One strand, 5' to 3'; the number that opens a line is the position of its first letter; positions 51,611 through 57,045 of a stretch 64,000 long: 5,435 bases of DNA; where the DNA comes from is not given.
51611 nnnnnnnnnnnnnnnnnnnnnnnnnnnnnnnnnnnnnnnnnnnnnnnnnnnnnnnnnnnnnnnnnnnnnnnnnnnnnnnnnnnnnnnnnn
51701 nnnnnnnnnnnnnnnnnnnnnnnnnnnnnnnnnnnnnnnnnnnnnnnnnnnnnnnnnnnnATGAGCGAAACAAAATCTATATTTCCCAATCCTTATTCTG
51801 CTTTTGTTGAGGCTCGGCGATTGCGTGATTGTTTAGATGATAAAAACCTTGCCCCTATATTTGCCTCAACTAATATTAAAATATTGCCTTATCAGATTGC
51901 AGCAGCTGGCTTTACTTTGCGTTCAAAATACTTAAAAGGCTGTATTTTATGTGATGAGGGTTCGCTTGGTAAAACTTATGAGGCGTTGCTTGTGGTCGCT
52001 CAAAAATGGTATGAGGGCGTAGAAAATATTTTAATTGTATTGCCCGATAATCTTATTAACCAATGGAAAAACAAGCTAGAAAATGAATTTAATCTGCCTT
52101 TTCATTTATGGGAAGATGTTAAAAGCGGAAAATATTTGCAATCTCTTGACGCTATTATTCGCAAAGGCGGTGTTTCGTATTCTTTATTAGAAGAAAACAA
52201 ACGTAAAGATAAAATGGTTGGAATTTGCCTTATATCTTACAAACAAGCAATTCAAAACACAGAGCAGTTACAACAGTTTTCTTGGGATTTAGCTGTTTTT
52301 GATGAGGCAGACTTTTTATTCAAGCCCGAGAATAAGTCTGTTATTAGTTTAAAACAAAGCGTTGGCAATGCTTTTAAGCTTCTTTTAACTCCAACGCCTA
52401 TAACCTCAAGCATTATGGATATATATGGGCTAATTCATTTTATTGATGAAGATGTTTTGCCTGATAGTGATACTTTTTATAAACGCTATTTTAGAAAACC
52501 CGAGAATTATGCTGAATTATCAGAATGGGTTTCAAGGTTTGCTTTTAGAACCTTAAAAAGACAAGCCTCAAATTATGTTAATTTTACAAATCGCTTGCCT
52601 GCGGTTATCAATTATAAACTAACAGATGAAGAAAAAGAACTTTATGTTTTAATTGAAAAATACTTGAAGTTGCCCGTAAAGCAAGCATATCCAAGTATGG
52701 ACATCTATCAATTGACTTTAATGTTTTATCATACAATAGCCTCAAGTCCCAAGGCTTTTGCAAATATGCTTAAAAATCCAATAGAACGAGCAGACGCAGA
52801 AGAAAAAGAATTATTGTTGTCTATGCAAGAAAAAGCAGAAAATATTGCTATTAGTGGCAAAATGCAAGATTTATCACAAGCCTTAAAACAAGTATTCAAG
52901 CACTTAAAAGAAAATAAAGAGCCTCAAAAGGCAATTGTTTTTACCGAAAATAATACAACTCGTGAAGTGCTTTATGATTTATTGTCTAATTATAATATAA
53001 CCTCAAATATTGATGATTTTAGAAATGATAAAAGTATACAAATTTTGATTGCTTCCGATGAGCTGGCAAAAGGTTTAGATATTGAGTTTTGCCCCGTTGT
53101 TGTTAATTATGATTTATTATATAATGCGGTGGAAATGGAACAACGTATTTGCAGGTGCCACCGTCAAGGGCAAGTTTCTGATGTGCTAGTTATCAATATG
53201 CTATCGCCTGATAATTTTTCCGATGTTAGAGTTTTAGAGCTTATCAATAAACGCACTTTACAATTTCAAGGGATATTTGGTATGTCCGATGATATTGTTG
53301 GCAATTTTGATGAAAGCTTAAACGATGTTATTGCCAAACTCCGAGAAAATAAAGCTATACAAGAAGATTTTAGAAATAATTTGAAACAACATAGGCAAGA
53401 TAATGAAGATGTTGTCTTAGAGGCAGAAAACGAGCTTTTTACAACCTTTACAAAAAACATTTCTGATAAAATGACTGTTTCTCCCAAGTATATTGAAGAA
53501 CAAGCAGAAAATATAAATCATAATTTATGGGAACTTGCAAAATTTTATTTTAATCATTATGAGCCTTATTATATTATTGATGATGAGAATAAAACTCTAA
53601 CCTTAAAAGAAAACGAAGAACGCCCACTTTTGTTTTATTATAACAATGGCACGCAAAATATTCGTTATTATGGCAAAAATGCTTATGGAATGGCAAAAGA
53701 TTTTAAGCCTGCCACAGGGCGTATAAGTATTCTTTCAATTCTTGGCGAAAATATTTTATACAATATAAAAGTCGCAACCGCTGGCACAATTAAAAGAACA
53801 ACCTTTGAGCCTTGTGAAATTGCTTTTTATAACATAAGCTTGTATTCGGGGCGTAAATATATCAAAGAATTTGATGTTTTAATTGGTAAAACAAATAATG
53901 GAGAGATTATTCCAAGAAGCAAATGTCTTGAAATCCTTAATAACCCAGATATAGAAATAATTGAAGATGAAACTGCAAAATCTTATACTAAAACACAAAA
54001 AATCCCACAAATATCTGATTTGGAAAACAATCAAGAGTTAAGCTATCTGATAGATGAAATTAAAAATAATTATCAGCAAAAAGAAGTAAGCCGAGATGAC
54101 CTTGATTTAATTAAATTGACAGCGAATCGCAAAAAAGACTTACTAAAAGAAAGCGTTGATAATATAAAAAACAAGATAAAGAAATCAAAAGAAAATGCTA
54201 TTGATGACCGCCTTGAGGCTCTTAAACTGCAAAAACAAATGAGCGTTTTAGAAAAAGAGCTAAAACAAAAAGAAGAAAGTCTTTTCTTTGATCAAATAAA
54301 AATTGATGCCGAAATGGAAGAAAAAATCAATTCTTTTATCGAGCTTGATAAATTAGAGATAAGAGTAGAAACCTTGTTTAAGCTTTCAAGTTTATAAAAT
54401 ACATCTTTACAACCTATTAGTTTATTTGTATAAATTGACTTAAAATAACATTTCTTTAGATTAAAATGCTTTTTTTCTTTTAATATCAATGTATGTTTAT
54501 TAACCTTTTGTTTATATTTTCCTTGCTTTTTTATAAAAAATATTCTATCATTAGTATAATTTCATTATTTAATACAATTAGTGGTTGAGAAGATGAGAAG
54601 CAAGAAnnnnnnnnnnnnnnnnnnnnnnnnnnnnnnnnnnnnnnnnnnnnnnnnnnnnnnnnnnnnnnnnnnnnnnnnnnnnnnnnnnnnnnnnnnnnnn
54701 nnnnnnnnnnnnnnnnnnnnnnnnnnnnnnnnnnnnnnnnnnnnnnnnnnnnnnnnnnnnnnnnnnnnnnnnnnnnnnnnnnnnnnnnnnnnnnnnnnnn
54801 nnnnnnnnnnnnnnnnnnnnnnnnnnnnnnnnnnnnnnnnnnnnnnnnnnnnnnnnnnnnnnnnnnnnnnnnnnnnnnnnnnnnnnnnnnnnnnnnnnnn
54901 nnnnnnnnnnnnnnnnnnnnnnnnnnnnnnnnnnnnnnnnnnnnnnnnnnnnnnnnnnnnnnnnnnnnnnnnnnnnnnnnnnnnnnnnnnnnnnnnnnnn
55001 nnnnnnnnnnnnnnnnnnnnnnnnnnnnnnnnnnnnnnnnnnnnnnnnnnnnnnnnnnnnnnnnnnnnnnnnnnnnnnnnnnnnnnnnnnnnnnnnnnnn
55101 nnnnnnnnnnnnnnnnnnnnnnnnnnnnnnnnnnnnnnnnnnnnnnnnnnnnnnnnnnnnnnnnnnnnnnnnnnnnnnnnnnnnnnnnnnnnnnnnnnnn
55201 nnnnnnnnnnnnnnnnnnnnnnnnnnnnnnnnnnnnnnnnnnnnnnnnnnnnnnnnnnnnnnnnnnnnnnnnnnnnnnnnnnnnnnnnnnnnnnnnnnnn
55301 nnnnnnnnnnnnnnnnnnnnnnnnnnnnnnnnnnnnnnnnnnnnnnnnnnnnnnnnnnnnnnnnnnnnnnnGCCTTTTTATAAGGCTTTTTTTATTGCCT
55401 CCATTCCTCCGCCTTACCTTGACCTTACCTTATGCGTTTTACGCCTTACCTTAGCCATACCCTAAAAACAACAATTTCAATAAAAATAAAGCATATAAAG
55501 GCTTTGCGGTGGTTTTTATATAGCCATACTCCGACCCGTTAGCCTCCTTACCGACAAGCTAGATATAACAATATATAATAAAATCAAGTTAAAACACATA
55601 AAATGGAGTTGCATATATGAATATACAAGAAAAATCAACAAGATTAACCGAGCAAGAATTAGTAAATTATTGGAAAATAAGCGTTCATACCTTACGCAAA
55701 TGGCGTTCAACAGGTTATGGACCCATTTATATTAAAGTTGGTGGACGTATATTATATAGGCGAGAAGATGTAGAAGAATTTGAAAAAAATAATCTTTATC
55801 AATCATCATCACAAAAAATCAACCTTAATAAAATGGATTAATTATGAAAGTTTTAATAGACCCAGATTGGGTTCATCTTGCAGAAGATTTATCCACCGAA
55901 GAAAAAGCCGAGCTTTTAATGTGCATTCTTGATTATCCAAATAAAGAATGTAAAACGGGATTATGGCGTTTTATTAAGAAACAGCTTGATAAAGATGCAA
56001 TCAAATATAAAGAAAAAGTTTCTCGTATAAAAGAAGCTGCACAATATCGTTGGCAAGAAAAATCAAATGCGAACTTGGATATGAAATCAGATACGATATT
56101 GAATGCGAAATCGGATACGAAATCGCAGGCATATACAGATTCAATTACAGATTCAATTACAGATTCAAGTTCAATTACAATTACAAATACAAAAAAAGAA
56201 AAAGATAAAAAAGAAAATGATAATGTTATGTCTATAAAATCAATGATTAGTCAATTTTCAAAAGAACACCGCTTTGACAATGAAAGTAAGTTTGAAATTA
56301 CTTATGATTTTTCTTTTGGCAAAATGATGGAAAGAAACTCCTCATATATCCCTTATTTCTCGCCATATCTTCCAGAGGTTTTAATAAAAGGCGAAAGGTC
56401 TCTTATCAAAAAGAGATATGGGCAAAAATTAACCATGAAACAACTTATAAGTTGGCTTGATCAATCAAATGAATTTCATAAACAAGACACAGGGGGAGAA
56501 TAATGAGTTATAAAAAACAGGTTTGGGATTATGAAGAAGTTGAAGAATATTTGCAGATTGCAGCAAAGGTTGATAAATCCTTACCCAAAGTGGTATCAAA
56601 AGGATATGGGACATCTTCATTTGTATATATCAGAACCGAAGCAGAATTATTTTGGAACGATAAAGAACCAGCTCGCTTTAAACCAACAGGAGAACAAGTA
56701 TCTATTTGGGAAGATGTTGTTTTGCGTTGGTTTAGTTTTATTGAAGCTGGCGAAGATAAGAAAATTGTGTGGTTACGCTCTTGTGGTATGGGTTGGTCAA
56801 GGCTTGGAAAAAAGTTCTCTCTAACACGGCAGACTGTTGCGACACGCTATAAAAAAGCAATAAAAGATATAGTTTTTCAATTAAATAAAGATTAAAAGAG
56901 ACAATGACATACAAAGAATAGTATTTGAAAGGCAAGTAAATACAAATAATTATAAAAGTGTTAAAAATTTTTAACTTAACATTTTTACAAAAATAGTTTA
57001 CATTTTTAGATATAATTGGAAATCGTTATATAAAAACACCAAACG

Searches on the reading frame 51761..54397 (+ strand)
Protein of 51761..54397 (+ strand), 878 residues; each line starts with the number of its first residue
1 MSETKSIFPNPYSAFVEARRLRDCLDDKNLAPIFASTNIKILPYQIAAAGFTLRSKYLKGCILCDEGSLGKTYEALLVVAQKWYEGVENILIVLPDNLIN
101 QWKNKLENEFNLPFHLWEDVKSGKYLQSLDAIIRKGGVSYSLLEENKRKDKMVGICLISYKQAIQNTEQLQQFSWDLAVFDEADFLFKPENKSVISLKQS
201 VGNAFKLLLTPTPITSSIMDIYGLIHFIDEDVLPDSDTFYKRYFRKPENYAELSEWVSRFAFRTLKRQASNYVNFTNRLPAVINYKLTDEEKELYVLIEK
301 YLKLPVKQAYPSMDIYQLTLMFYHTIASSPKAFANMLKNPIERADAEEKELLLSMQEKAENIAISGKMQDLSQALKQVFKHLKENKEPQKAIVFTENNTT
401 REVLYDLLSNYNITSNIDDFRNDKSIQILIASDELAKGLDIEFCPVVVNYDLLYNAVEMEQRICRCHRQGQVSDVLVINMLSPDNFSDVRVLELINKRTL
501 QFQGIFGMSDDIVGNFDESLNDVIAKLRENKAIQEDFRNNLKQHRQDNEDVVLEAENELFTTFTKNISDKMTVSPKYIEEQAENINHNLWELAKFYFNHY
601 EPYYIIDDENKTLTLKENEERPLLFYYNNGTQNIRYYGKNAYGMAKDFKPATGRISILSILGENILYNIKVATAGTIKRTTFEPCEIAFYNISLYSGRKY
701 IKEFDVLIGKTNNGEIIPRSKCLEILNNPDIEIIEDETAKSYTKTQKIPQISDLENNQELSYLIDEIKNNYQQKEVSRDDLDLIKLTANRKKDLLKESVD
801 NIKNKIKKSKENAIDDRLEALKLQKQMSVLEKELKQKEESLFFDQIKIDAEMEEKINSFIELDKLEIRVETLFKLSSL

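Call 10: search_protein_families(library=pfam, proteins=[window:51761-54397:+], max_evalue=0.001)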
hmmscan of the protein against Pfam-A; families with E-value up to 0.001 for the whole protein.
window:51761-54397:+ (878 aa): 2 families
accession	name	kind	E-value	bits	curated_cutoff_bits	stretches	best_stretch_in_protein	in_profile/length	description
PF00176.29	SNF2-rel_dom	-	1.8e-27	96.6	24.9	1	44-296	1-250/290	SNF2-related domain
PF00271.37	Helicase_C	-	1.4e-11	45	23.5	1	398-470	39-110/110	Helicase conserved C-terminal domain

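Call 82: search_protein_families(library=padloc, proteins=[window:51761-54397:+], max_evalue=0.00001)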
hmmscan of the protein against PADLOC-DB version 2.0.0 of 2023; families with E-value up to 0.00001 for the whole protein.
window:51761-54397:+ (878 aa): 25 families
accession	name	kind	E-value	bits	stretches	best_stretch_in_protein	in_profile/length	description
PDLC02619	DrmD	-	2.4e-80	268.8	2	33-337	25-316/872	DrmD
PDLC02623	DrmD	-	1.9e-31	106.7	2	365-524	510-677/1040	DrmD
PDLC02500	BrxHI|BrxHII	-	2.5e-31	107.1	2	337-507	429-610/933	BrxHI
PDLC00659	HmaA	-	3.9e-24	82.6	2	35-360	99-414/1176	SNF2 helicase / DEAD-box helicase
PDLC02621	DrmD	-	5.8e-18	62.5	1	342-542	474-706/1040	DrmD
PDLC02840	DpdE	-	3.5e-17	60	2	36-115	155-235/1091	DpdE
PDLC02504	BrxHI|BrxHII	-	2.5e-14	50.2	1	347-524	447-636/971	BrxHII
PDLC02620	DrmD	-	1.1e-13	48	1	417-562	527-668/1060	DrmD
PDLC02843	DpdE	-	2.6e-13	46.8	1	35-112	153-230/1091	DpdE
PDLC02572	DrmA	-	4.5e-13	46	1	423-478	574-630/1043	DrmA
PDLC02854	DpdE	-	8.6e-13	45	1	59-252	603-800/1083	DpdE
PDLC02845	DpdE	-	7.7e-12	41.8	1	60-515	864-1282/1293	DpdE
PDLC02853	DpdE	-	2.5e-11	40.3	1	426-526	554-656/985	DpdE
PDLC01075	C3a139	-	4.5e-11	39.8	1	331-487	602-745/948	HKD+Snf2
PDLC02193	PLD_Helicase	-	5.1e-10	36.2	1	417-521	745-850/905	-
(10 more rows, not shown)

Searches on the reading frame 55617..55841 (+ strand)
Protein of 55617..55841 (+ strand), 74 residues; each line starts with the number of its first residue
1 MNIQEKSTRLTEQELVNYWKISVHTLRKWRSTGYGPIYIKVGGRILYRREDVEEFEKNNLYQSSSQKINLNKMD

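Call 8: search_protein_families(library=pfam, proteins=[window:55617-55841:+], max_evalue=0.01)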
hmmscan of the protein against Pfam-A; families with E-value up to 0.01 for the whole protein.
window:55617-55841:+ (74 aa): 2 families
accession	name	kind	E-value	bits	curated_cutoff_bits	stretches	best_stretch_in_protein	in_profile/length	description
PF12728.13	HTH_17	-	4e-10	40.2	27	1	10-57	2-48/51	Helix-turn-helix domain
PF13411.12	MerR_1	-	0.00087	19.8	21.6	1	14-56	5-47/69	MerR HTH family regulatory protein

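Call 9: search_protein_families(library=phrogs, proteins=[window:55617-55841:+], max_evalue=0.001)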
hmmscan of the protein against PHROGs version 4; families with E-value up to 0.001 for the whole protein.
window:55617-55841:+ (74 aa): 5 families
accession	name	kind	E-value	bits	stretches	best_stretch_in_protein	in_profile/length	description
phrog_66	-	integration and excision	5.5e-09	37.2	1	5-67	89-151/412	excisionase and transcriptional regulator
phrog_10045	-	DNA, RNA and nucleotide metabolism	1.9e-06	28.6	1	2-56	13-67/74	HTH DNA binding protein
phrog_4745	-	DNA, RNA and nucleotide metabolism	8e-05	23.4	1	1-67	22-95/107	DNA binding protein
phrog_2528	-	unknown function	0.00071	20.6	1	17-66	36-86/90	-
phrog_10458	-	unknown function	0.0008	20.6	1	9-55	39-86/91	-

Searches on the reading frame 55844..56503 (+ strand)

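Call 8: search_protein_families(library=pfam, proteins=[window:55844-56503:+], max_evalue=0.01)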
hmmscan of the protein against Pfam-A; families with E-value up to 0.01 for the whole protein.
window:55844-56503:+ (219 aa): 1 family
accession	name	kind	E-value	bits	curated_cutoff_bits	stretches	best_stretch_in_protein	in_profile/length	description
PF19808.4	DUF6291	-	5.6e-08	33.3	27.2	1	5-72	4-78/79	Family of unknown function (DUF6291)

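Call 9: search_protein_families(library=phrogs, proteins=[window:55844-56503:+], max_evalue=0.001)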
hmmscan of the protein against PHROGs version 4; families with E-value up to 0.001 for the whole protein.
window:55844-56503:+ (219 aa): 2 families
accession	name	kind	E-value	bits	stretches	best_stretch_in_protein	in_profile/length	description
phrog_19415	-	unknown function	1.6e-08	35.8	1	4-134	9-147/224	-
phrog_16304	-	unknown function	3.7e-07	31.3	1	4-209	8-188/244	-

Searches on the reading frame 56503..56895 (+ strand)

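Call 8: search_protein_families(library=pfam, proteins=[window:56503-56895:+], max_evalue=0.01)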
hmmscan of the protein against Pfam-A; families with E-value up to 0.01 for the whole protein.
window:56503-56895:+ (130 aa): 1 family
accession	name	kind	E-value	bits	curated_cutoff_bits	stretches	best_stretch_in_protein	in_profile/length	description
PF19889.5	DUF6362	-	5.6e-14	52.7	31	1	25-123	1-98/98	Domain of unknown function (DUF6362)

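Call 9: search_protein_families(library=phrogs, proteins=[window:56503-56895:+], max_evalue=0.001)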
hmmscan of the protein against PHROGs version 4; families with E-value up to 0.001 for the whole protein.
window:56503-56895:+ (130 aa): 1 family
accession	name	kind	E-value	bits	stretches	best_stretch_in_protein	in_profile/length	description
phrog_6836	-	unknown function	6.2e-21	75.7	1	4-129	8-134/144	-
